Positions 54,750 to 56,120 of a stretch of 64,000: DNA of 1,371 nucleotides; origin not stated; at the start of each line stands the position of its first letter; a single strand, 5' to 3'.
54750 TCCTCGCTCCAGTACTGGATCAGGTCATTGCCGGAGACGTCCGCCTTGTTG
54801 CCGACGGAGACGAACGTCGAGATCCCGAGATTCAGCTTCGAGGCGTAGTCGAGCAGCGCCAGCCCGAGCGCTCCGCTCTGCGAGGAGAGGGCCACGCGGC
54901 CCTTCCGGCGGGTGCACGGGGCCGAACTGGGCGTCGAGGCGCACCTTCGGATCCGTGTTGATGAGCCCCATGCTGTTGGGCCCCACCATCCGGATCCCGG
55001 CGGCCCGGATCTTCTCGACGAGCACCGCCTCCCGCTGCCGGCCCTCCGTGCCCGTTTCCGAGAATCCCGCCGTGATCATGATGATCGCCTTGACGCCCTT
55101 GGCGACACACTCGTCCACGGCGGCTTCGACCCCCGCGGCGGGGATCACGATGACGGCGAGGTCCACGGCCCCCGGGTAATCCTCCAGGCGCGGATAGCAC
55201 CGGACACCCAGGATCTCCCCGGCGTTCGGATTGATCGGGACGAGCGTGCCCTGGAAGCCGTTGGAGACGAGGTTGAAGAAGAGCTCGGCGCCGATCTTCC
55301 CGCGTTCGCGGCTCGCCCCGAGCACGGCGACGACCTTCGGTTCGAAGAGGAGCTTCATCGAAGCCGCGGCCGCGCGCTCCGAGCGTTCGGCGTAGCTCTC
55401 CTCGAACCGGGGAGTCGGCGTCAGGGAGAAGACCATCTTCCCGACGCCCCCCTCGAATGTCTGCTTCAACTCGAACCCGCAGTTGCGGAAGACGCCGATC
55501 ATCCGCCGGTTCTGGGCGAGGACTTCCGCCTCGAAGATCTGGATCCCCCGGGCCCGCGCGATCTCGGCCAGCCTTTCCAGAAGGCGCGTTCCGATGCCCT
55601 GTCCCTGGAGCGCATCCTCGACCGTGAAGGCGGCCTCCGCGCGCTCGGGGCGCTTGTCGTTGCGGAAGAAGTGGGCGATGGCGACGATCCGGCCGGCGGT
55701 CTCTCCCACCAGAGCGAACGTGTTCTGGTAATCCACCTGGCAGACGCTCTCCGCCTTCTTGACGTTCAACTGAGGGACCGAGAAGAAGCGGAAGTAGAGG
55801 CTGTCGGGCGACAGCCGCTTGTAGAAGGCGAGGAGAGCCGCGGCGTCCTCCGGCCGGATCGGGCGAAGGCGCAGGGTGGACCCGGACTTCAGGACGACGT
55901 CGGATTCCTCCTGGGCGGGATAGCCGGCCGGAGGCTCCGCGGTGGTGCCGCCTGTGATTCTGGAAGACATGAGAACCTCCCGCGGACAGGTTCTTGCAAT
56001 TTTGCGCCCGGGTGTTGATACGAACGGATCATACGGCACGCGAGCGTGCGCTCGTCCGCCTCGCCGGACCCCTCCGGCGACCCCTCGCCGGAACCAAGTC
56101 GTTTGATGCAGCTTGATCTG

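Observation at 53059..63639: Five copies of a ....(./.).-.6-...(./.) palindrome, each exactly 22 nt upstream of an xAnnnT hexamer, in front of CBS and USP genes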

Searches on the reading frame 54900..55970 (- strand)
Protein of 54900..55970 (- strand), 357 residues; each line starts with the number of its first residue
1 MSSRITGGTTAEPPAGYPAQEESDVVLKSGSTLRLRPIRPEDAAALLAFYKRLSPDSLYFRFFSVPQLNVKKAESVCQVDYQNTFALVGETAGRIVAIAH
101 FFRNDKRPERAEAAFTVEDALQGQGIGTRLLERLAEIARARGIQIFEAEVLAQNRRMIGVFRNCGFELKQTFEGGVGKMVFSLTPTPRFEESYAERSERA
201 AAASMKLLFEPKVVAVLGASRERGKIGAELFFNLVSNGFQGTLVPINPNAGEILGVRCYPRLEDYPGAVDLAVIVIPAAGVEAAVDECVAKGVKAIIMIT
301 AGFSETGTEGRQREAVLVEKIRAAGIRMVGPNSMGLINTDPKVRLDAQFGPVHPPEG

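Call 10: search_protein_families(library=pfam, proteins=[window:54900-55970:-], max_evalue=0.01)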
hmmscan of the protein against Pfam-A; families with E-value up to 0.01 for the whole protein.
seq(357 aa): 9 families
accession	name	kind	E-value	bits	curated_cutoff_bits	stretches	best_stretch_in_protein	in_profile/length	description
PF13380.12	CoA_binding_2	-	3.4e-24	86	22.8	1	212-338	1-115/116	CoA binding domain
PF02629.25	CoA_binding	-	1.1e-14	55.3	22.3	1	210-302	2-97/97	CoA binding domain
PF00583.31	Acetyltransf_1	-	1.7e-14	54.6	20.7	1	78-166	24-116/116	Acetyltransferase (GNAT) family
PF13302.13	Acetyltransf_3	-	2.1e-11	45.1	25.4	1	33-167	2-138/138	Acetyltransferase (GNAT) domain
PF13508.13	Acetyltransf_7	-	1.3e-08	35.5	27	1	87-167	6-83/84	Acetyltransferase (GNAT) domain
PF13420.13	Acetyltransf_4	-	4.7e-07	30.4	24.3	1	78-174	45-142/155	Acetyltransferase (GNAT) domain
PF13673.13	Acetyltransf_10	-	3e-05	24.4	23.6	1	80-167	27-108/128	Acetyltransferase (GNAT) domain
PF08445.16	FR47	-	0.00089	19.6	22.1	1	114-169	26-80/86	FR47-like protein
PF14542.12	Acetyltransf_CG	-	0.00099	19.6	30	1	116-145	31-60/80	GCN5-related N-acetyl-transferase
